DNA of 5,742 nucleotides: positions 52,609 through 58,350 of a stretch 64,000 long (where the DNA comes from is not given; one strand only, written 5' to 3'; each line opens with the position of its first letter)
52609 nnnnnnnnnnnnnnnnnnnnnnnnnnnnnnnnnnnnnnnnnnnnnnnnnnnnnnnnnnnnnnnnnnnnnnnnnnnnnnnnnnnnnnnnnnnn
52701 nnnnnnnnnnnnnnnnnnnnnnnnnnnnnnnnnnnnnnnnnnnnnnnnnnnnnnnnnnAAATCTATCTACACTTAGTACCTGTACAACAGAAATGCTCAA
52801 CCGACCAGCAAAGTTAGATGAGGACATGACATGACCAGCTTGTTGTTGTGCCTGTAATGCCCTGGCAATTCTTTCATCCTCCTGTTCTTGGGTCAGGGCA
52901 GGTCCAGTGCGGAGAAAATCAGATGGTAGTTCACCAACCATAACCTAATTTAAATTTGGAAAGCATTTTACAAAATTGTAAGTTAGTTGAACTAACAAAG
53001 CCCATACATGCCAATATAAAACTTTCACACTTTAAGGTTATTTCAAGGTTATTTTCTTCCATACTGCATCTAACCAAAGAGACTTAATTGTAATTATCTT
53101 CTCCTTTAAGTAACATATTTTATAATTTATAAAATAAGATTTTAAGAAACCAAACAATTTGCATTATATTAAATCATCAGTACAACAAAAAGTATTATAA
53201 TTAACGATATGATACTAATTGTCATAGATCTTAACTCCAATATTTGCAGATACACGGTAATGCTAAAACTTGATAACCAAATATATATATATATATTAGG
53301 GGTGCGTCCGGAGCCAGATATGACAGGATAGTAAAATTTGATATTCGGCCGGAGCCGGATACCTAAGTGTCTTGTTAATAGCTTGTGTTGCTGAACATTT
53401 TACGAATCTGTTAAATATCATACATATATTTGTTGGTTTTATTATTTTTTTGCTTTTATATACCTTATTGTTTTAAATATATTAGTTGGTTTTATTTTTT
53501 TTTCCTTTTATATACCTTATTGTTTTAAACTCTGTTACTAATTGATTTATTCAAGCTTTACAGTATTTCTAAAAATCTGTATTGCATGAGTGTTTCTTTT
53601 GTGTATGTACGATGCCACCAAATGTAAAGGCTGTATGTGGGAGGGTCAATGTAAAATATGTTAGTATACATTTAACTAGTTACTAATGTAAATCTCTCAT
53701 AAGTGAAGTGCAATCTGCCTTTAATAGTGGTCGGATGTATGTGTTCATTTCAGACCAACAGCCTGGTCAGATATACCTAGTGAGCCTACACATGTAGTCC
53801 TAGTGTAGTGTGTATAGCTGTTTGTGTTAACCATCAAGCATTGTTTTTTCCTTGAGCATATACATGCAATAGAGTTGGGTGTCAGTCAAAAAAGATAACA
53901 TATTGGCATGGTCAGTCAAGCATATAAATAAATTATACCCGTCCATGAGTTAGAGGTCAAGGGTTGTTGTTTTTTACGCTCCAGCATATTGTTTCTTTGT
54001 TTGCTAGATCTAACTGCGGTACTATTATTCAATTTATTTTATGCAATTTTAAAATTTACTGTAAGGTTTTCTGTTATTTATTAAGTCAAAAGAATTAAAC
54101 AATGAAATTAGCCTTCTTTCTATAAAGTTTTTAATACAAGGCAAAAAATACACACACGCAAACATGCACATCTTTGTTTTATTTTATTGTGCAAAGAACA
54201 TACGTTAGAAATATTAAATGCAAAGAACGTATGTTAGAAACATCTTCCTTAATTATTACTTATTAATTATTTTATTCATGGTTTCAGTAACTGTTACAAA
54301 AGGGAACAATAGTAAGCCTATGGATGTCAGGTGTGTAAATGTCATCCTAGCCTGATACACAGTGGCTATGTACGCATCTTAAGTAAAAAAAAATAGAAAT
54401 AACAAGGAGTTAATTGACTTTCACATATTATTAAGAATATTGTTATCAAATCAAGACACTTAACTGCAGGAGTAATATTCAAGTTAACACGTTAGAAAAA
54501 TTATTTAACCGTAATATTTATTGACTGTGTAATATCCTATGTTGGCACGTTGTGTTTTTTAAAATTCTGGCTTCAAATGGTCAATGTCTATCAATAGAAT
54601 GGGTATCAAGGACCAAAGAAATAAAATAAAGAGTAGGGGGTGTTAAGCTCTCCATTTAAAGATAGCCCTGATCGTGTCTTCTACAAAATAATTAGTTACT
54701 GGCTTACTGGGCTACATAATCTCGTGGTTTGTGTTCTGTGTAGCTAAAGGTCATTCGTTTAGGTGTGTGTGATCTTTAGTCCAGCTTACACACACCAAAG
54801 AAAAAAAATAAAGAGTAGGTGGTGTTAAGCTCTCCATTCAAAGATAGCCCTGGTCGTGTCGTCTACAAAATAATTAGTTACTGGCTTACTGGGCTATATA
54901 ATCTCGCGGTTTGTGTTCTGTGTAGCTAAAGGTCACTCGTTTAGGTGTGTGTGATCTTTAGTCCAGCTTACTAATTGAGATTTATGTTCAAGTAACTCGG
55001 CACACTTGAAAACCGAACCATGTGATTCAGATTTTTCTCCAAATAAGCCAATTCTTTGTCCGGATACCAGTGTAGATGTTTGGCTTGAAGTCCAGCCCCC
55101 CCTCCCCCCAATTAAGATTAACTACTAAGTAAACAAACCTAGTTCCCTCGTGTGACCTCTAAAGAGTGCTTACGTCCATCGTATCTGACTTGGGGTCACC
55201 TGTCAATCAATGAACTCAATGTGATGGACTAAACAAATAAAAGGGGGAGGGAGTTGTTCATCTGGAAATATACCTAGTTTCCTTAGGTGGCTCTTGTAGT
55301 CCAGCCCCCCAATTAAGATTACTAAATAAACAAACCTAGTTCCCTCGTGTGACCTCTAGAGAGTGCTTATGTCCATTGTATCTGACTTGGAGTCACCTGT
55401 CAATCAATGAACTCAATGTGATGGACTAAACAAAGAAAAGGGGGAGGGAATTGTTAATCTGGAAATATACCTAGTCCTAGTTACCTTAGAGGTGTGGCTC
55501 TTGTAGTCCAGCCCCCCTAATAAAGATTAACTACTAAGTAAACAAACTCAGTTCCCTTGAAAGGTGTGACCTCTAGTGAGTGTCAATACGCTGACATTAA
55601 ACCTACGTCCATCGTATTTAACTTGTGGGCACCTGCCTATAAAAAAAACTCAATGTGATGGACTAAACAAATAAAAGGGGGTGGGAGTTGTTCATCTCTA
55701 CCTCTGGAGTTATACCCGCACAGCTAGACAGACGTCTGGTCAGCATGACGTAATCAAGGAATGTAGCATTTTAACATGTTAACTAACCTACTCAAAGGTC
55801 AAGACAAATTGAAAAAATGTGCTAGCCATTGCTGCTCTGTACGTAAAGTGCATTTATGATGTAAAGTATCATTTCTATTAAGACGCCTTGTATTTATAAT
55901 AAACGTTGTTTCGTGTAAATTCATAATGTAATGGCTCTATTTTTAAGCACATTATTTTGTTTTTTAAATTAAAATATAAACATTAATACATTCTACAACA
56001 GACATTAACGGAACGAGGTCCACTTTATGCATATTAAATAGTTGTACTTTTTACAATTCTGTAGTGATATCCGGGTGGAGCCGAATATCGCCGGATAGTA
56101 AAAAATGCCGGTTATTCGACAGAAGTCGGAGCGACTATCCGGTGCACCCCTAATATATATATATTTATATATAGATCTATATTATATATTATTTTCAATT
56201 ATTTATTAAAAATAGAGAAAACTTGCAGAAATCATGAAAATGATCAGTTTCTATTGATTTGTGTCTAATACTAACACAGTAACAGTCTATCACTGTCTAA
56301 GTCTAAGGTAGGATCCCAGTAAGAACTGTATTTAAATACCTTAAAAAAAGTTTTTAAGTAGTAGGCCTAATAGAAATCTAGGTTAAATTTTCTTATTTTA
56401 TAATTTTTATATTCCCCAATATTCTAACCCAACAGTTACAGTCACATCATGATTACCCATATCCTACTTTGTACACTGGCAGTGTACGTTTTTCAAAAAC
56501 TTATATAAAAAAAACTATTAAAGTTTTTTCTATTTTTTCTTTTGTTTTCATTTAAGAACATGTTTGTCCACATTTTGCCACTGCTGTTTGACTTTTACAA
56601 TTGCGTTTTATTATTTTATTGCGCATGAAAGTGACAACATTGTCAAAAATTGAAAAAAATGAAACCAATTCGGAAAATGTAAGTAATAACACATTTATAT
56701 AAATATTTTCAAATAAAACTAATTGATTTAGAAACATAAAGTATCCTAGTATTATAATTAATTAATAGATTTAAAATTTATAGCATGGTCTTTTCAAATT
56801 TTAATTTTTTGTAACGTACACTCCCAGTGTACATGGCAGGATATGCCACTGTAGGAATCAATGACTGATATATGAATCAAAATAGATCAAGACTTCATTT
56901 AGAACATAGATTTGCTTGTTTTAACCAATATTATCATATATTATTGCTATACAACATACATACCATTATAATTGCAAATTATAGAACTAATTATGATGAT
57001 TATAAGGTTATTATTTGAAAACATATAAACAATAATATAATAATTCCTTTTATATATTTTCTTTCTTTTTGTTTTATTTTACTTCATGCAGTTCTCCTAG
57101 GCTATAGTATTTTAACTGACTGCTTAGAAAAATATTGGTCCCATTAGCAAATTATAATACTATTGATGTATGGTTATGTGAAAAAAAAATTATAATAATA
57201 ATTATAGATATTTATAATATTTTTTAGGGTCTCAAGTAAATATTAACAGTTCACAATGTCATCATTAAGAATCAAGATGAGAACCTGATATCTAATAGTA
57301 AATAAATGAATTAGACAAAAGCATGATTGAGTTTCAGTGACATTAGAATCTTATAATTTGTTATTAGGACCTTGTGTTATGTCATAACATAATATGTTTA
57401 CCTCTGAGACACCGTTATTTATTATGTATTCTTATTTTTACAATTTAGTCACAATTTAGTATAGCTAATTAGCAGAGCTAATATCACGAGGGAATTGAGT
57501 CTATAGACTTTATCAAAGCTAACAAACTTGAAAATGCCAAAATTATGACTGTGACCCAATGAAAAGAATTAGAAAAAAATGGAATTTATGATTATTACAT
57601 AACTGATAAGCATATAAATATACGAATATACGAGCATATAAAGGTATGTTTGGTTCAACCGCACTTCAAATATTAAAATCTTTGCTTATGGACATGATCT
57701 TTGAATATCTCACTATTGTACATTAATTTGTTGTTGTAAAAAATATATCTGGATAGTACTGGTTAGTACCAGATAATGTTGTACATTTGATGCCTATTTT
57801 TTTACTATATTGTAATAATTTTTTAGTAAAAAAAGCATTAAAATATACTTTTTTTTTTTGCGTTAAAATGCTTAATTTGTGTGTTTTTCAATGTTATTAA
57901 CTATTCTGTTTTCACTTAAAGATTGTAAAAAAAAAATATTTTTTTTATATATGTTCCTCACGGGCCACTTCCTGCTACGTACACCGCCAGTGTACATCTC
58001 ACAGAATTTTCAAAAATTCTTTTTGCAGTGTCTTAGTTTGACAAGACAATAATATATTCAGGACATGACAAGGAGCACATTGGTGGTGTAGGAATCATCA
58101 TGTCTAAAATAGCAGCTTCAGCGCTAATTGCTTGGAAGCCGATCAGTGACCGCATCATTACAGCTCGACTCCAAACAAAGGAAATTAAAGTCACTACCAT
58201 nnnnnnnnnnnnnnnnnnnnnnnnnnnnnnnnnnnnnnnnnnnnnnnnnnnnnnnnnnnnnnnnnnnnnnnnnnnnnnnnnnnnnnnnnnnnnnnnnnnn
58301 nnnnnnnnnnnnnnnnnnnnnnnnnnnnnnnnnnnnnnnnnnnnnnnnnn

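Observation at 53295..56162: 2.87-kb non-autonomous DNA transposon with about 70-bp TIRs sitting in the TOLLIP promoter region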

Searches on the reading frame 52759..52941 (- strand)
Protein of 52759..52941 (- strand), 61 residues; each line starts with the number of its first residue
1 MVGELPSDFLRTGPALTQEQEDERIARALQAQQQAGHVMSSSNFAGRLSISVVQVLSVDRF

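Call 33: find_encoding_contigs(protein=window:52759-52941:-, flank=10000, max_places=10)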
Protein seq(61 aa) (61 aa): no gene with exactly this product is on record in the collection.
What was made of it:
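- Tried and rejected: An exact look-up of the exon-2 ORF, intended to pull contigs from other individuals for an empty-site test: not on record (call 33).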

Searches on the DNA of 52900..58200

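Call 28: search_rna_families(source=window, start=52900, end=58200, threshold=evalue, max_evalue=1)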
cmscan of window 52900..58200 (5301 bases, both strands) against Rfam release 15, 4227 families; matches with E-value up to 1: 0.
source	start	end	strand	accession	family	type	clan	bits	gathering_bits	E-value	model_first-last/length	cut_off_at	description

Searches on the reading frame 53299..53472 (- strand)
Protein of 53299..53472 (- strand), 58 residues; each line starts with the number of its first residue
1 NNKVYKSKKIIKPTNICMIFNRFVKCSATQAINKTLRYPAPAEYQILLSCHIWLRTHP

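Call 55: search_protein_representatives(protein=window:53299-53472:-)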
Query: 58 residues. Proteins with E-value up to 0.001 (for the whole library): 2; up to 1e-10: 0; up to 1e-30: 0. The best 2 are listed.
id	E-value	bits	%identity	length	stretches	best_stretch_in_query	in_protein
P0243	2.0e-05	40.6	32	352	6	38-55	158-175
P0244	3.1e-04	36.9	26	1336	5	15-49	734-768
